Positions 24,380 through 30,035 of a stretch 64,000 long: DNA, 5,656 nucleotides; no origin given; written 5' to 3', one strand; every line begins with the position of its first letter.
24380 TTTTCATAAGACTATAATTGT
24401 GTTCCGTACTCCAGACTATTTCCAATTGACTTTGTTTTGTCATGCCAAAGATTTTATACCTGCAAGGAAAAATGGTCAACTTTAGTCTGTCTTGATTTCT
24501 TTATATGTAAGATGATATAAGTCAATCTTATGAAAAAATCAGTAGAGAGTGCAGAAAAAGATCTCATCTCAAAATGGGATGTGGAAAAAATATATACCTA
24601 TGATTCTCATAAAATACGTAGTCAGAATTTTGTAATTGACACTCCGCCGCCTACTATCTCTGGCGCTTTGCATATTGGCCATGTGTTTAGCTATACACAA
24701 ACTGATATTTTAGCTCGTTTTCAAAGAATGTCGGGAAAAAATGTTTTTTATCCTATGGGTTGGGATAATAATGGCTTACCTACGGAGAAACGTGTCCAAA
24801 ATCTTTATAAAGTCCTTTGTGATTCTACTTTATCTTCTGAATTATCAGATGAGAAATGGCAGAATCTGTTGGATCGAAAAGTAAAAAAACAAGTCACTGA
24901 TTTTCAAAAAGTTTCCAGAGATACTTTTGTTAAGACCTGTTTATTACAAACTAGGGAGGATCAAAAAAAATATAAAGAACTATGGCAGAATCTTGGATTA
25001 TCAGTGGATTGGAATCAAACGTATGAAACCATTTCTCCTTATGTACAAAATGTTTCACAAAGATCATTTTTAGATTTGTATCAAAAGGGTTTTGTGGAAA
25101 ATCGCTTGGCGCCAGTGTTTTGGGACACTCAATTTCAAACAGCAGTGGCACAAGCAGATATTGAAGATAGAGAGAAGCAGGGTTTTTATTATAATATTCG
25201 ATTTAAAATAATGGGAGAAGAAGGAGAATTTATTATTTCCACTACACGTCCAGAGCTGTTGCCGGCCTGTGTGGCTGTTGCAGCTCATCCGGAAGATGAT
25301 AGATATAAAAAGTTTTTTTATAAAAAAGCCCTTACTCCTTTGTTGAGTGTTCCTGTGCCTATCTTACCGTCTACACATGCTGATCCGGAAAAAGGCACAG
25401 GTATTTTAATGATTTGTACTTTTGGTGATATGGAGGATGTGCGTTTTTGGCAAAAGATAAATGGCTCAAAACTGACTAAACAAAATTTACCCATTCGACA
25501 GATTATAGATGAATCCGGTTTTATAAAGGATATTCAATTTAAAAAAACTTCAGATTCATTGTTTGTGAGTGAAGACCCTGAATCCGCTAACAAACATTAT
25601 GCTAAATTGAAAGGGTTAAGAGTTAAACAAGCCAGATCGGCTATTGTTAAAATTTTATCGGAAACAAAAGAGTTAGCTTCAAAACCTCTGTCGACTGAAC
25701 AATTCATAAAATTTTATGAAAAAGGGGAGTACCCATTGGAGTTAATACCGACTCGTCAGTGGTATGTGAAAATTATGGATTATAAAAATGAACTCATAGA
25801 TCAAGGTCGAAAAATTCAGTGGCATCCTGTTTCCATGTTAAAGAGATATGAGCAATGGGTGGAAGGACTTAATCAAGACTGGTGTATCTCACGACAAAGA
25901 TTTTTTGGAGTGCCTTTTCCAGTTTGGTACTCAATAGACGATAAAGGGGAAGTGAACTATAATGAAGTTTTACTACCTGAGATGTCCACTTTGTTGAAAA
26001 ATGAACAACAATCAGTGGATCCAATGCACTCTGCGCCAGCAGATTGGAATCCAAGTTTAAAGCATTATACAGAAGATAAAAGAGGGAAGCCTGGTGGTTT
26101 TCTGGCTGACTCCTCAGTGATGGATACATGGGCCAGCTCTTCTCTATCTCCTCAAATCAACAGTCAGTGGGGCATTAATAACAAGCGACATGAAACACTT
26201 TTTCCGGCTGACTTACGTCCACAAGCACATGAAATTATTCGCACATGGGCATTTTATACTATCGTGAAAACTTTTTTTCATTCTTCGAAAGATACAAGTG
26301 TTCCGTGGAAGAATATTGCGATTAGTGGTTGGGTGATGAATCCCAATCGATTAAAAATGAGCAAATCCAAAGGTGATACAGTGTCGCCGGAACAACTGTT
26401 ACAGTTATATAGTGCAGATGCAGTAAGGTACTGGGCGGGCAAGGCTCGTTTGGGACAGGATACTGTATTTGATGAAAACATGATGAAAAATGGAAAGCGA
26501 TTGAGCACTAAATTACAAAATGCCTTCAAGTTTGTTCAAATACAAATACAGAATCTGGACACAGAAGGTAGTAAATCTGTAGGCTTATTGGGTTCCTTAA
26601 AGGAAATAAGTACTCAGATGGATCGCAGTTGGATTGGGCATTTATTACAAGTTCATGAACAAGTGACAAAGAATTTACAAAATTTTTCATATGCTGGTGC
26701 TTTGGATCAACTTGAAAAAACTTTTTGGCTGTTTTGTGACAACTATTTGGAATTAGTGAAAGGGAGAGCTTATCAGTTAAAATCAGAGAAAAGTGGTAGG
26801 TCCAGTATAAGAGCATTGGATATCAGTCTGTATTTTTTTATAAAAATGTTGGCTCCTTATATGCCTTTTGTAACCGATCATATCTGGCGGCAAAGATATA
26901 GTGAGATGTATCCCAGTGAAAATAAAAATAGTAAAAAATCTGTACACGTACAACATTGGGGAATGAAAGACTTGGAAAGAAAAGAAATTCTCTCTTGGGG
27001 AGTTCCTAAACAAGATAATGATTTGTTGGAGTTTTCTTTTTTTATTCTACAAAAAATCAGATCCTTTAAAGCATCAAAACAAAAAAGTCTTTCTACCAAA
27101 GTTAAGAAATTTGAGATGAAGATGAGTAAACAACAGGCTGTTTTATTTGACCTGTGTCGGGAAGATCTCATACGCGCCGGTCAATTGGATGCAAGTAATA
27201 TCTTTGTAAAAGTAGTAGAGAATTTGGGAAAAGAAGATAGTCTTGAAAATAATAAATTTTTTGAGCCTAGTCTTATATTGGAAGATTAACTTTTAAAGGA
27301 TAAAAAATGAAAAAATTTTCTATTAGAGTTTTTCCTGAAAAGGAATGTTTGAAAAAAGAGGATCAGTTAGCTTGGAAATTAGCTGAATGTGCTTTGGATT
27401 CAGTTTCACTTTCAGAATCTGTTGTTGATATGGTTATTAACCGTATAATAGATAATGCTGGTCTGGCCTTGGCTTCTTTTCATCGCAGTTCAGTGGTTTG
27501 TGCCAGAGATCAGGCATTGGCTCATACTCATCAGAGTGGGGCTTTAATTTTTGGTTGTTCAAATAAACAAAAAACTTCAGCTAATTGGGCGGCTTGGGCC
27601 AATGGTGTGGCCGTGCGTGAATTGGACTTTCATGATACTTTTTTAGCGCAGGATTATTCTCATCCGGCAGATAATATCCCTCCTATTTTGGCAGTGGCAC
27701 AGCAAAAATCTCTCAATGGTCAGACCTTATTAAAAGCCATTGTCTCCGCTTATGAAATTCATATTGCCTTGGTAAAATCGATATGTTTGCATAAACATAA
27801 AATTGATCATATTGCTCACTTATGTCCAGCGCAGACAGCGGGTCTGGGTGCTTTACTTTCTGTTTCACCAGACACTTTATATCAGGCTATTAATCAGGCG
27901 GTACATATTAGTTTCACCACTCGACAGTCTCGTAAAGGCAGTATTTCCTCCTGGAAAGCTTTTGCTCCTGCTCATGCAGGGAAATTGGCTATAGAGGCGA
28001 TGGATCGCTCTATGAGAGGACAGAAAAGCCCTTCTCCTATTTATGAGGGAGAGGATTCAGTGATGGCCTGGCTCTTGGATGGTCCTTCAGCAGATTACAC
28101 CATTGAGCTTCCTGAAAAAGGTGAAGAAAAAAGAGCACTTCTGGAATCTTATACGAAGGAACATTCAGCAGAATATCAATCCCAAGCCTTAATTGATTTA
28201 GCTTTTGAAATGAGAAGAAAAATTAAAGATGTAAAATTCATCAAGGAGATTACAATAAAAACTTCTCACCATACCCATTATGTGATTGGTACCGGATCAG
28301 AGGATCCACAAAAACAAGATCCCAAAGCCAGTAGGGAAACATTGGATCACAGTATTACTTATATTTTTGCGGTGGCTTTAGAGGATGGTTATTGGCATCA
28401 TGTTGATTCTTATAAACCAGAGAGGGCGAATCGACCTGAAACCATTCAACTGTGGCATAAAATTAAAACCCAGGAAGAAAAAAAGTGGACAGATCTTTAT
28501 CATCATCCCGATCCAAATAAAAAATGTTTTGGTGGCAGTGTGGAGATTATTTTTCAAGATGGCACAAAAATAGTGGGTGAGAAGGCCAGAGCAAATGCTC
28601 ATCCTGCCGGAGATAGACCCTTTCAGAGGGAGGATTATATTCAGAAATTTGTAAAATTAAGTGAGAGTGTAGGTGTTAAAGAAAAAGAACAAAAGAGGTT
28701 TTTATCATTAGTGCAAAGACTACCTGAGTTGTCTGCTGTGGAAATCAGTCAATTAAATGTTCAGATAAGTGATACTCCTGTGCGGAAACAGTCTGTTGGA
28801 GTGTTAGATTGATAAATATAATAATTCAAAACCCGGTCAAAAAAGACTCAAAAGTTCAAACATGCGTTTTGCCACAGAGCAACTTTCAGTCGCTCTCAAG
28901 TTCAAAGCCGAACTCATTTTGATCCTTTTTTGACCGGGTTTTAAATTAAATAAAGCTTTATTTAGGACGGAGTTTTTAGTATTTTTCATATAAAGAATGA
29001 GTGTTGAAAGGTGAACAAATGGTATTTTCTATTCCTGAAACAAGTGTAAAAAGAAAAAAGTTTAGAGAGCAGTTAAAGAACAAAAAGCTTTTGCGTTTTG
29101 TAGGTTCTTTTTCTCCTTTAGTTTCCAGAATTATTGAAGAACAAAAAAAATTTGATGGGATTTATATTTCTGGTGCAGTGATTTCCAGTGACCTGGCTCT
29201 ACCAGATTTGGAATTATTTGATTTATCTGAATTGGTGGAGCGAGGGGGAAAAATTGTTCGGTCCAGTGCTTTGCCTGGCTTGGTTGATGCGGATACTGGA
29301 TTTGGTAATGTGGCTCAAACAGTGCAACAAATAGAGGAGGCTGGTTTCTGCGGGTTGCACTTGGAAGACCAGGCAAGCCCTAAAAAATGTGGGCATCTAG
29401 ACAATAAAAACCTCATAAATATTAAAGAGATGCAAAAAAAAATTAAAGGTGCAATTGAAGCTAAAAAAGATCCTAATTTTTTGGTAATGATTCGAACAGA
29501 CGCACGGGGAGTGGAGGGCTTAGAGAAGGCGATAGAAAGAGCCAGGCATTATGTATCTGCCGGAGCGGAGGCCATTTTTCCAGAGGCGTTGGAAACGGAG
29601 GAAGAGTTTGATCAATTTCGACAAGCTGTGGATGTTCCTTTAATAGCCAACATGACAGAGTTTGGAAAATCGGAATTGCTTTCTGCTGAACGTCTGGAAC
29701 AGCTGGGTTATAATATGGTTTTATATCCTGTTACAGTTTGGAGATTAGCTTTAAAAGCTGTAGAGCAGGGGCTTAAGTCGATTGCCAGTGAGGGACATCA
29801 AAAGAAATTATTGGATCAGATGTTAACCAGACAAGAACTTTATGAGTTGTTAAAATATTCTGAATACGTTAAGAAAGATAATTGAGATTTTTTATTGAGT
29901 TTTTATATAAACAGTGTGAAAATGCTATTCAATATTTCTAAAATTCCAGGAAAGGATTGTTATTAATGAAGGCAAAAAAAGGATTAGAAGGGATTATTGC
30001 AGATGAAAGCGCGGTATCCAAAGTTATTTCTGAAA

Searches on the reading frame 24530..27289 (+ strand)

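Call 115: search_protein_families(library=pfam, proteins=[window:24530-27289:+], max_evalue=0.00001)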
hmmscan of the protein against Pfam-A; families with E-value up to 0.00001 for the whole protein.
window:24530-27289:+ (919 aa): 3 families
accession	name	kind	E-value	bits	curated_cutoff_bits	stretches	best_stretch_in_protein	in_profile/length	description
PF00133.28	tRNA-synt_1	-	2.6e-79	267.3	22.7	1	13-646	3-412/414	tRNA synthetases class I (I, L, M and V)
PF08264.19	Anticodon_1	-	9e-23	81.2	25.1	1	702-859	5-145/148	Anticodon-binding domain of tRNA ligase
PF09334.17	tRNA-synt_1g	-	6.1e-21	75.1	20.1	1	35-89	2-56/391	tRNA synthetases class I (M)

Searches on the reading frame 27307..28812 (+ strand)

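Call 28: search_protein_families(library=pfam, proteins=[window:27307-28812:+], max_evalue=0.01)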
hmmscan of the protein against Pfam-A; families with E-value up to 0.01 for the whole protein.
window:27307-28812:+ (501 aa): 2 families
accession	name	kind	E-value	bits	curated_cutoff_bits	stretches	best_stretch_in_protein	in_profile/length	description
PF03972.19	MmgE_PrpD_N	-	4.8e-59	200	32.1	1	20-263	2-242/244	MmgE/PrpD N-terminal domain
PF19305.4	MmgE_PrpD_C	-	4.4e-38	131.2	32.1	1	286-463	1-163/173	MmgE/PrpD C-terminal domain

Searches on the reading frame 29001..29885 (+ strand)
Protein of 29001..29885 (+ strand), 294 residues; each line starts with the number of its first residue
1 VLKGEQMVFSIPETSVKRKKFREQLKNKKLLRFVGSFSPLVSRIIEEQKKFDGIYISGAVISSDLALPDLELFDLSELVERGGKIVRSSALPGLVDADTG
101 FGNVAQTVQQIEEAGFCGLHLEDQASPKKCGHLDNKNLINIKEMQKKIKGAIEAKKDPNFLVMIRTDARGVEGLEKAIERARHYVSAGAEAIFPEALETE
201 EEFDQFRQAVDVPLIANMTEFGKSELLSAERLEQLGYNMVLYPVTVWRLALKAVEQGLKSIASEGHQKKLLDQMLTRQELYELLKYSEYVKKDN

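Call 28: search_protein_families(library=pfam, proteins=[window:29001-29885:+], max_evalue=0.01)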
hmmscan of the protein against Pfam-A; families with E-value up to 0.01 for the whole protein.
window:29001-29885:+ (294 aa): 2 families
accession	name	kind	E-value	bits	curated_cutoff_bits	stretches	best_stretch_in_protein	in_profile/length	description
PF13714.12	PEP_mutase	-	3.1e-39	135.4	31.5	1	21-261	1-239/240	Phosphoenolpyruvate phosphomutase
PF00463.27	ICL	-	2.7e-11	43.1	26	1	92-189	151-254/526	Isocitrate lyase family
